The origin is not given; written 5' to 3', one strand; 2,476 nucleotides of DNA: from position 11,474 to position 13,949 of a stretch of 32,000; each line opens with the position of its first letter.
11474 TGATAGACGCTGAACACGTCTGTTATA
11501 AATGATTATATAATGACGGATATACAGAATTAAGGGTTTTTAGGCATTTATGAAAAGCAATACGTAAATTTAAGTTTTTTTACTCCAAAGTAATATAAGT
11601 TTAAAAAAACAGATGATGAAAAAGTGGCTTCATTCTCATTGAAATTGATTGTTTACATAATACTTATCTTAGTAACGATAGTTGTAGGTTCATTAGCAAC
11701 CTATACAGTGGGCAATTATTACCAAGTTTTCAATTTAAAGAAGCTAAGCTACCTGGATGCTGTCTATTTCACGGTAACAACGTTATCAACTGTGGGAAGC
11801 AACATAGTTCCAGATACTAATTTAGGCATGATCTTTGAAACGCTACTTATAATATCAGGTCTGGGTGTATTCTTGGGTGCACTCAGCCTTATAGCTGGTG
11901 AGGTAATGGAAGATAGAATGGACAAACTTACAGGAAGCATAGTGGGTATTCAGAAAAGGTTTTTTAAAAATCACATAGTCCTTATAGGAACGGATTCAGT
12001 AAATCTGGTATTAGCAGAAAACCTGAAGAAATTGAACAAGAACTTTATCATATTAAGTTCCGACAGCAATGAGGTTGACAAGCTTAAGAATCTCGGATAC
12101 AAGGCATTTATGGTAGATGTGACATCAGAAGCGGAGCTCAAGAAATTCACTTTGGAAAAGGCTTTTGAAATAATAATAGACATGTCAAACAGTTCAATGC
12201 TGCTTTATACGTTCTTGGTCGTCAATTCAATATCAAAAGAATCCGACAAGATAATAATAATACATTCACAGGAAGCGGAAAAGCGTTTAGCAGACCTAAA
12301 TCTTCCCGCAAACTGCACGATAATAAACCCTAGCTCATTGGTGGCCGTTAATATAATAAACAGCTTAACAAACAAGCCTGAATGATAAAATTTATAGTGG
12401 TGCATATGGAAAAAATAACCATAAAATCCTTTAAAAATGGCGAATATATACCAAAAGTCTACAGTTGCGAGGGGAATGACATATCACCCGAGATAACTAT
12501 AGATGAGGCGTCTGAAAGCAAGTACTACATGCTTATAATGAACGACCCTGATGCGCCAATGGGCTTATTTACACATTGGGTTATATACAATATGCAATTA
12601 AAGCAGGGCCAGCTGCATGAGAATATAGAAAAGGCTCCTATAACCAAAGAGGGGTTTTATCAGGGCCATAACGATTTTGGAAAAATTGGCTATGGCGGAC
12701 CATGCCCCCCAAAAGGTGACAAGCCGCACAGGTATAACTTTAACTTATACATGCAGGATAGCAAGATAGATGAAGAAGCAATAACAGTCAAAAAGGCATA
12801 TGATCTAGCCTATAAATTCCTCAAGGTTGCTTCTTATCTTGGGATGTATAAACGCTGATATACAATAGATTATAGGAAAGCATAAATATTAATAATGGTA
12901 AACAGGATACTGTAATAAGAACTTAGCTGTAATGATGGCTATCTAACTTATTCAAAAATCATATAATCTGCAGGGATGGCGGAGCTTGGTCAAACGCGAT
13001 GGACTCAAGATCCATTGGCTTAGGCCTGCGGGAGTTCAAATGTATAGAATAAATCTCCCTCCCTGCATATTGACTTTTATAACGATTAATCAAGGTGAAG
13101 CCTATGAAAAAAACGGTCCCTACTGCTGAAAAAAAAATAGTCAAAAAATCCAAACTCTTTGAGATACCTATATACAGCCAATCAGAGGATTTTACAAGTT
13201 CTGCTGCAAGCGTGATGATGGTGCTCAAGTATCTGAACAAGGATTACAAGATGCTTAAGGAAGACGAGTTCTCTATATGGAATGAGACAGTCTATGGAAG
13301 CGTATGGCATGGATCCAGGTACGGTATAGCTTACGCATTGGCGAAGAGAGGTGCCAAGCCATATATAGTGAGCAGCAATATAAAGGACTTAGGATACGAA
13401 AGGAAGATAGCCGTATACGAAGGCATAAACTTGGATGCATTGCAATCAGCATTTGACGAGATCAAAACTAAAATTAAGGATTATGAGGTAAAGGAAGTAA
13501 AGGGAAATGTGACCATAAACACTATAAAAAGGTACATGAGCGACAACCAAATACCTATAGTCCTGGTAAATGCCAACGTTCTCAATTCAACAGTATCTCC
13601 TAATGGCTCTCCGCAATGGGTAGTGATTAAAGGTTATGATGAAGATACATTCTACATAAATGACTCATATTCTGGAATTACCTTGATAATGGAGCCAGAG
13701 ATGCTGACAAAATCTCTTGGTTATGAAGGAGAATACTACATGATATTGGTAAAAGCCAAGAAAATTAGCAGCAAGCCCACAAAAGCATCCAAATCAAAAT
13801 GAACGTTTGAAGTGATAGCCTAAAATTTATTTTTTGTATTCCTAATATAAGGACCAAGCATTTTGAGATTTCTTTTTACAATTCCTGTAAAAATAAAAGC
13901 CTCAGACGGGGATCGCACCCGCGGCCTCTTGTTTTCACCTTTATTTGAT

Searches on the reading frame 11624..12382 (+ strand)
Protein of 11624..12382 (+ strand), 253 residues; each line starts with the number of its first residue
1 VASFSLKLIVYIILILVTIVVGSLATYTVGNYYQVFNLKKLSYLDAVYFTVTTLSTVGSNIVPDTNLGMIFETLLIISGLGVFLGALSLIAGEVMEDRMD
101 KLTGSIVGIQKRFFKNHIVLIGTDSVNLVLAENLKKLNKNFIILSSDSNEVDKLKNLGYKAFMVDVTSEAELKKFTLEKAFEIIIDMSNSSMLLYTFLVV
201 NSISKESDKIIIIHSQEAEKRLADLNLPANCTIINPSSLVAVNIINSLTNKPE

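Call 5: search_protein_families(library=pfam, max_evalue=0.001, proteins=[window:11624-12382:+])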
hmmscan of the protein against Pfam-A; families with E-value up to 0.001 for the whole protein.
window:11624-12382:+ (253 aa): 2 families
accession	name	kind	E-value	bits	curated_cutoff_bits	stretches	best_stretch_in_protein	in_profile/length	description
PF02254.24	TrkA_N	-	3.5e-11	43.9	23.8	1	118-225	1-108/116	TrkA-N domain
PF07885.22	Ion_trans_2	-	1.9e-10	40.9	22.5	1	15-92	2-75/79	Ion channel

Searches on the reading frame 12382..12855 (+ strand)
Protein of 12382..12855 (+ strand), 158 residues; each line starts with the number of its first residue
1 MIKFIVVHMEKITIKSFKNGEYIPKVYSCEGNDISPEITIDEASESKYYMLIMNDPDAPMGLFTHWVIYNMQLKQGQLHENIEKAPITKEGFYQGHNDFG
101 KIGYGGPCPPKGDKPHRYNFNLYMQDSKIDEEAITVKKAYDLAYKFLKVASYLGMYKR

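Call 5: search_protein_families(library=pfam, max_evalue=0.001, proteins=[window:12382-12855:+])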
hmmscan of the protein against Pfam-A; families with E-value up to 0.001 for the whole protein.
window:12382-12855:+ (158 aa): 1 family
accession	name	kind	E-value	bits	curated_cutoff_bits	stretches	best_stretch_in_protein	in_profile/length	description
PF01161.25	PBP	-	2.4e-30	106.1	24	1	23-132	2-104/135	Phosphatidylethanolamine-binding protein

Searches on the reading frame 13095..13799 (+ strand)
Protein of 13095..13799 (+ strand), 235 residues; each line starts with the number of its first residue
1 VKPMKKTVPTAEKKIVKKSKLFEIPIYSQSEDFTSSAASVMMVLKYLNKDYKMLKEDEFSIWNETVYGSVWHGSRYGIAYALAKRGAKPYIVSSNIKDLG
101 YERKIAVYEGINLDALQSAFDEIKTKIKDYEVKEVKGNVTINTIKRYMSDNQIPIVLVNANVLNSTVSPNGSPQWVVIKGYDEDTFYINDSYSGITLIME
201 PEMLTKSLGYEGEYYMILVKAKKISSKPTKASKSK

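Call 5: search_protein_families(library=pfam, max_evalue=0.001, proteins=[window:13095-13799:+])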
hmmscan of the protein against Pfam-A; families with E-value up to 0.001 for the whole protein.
window:13095-13799:+ (235 aa): 3 families
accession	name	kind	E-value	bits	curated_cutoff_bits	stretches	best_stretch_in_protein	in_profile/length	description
PF11814.14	DUF3335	-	4.6e-19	69.2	25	1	24-192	1-166/206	Peptidase_C39 like family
PF09778.15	Guanylate_cyc_2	-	4.6e-07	29.9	28.1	1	24-169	1-142/212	Guanylylate cyclase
PF13529.12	Peptidase_C39_2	-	4.2e-05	24.6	24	0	127-192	74-143/143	Peptidase_C39 like family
